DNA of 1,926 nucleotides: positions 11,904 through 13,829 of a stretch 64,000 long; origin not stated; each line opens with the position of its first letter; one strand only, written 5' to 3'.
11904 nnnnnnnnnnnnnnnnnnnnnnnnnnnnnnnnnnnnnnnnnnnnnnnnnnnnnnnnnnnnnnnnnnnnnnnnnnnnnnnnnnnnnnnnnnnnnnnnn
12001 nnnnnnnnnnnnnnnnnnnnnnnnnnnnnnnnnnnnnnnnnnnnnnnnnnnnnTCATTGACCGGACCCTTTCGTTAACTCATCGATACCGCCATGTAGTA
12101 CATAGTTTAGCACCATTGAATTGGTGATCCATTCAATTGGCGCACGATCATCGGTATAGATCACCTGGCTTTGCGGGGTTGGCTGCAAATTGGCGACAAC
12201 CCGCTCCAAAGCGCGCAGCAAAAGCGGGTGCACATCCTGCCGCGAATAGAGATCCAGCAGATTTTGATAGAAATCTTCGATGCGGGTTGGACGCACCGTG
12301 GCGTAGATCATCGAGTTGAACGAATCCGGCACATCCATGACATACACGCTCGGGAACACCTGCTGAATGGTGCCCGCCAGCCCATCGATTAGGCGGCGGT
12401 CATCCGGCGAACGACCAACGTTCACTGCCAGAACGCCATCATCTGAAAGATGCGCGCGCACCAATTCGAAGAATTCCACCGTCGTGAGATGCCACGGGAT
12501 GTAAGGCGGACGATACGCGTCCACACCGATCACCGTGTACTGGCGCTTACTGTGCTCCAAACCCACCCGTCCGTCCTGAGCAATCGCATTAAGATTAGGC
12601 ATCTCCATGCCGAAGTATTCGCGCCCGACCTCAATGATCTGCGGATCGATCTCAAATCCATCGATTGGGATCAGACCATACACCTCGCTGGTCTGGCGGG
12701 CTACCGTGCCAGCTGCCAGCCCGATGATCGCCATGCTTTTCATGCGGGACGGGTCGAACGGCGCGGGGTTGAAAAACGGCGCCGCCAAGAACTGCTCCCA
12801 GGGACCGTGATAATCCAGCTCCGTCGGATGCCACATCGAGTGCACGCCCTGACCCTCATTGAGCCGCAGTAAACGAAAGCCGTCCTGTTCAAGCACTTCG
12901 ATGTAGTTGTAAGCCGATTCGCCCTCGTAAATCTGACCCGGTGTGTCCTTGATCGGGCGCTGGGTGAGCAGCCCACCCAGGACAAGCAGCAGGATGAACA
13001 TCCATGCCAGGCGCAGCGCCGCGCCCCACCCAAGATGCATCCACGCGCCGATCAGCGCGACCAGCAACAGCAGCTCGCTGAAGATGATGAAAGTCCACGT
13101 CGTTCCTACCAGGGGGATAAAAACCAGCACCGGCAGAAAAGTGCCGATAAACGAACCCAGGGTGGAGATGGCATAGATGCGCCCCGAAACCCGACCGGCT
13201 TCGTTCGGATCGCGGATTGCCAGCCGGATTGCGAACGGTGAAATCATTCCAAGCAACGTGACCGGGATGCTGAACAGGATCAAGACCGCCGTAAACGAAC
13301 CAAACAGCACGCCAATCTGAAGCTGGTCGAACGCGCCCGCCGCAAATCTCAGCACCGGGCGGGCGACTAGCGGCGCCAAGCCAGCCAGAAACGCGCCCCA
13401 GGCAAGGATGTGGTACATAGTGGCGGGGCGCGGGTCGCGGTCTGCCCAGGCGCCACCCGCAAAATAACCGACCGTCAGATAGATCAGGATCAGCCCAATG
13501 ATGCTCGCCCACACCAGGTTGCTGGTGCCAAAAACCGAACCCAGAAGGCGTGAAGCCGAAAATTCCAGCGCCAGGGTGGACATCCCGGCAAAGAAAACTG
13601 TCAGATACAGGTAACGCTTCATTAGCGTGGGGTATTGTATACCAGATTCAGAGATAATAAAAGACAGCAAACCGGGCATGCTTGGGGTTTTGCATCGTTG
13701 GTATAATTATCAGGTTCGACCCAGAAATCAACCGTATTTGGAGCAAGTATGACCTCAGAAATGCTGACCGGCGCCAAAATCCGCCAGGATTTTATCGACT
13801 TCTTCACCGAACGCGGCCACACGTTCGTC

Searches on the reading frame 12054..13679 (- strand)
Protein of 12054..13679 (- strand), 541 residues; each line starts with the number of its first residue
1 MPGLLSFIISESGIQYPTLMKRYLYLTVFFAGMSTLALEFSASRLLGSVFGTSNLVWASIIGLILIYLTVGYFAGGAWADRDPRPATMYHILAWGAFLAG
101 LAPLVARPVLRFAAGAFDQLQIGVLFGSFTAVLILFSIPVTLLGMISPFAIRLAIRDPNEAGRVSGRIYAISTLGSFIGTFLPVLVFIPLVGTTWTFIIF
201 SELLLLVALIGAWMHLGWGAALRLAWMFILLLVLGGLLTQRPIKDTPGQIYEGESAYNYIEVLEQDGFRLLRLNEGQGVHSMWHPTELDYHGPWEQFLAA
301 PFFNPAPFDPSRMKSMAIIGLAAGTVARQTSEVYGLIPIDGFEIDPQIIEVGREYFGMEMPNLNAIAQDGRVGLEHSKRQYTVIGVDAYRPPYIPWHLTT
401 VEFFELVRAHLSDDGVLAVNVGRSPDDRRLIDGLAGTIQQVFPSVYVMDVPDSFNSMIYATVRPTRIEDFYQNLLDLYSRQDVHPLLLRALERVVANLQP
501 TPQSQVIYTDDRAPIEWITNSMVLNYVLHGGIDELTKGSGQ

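Call 3: search_protein_families(library=pfam, proteins=[window:12054-13679:-], max_evalue=1)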
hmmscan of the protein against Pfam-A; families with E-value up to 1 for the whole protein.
window:12054-13679:- (541 aa): 2 families
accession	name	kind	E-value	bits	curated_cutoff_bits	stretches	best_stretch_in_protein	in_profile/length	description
PF01564.23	Spermine_synth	-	8.4e-07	29.2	22.9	1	312-462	18-175/186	Spermine/spermidine synthase domain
PF19345.5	MTHFR_2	-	0.051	13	27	1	343-475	8-141/295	Mycobacterial methylenetetrahydrofolate reductase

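Call 4: search_protein_families(library=ncbifam, proteins=[window:12054-13679:-], max_evalue=1)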
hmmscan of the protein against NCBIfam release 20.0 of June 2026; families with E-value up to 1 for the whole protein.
window:12054-13679:- (541 aa): 5 families
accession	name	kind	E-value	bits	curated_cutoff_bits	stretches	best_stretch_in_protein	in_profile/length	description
NF037959.1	MFS_SpdSyn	subfamily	2.4e-56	191.4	40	1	35-516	4-478/480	fused MFS/spermidine synthase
NF002956.0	PRK03612.1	equivalog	9.4e-17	60.6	472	1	19-424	17-420/522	polyamine aminopropyltransferase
NF003380.0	PRK04457.1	equivalog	8.9e-13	47.9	304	1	311-423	68-182/265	polyamine aminopropyltransferase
NF002010.0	PRK00811.1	equivalog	4.8e-12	45.7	260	1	249-450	25-222/287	polyamine aminopropyltransferase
TIGR00417.1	speE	equivalog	8.6e-08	31.8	249.55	1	313-451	73-218/271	spermidine synthase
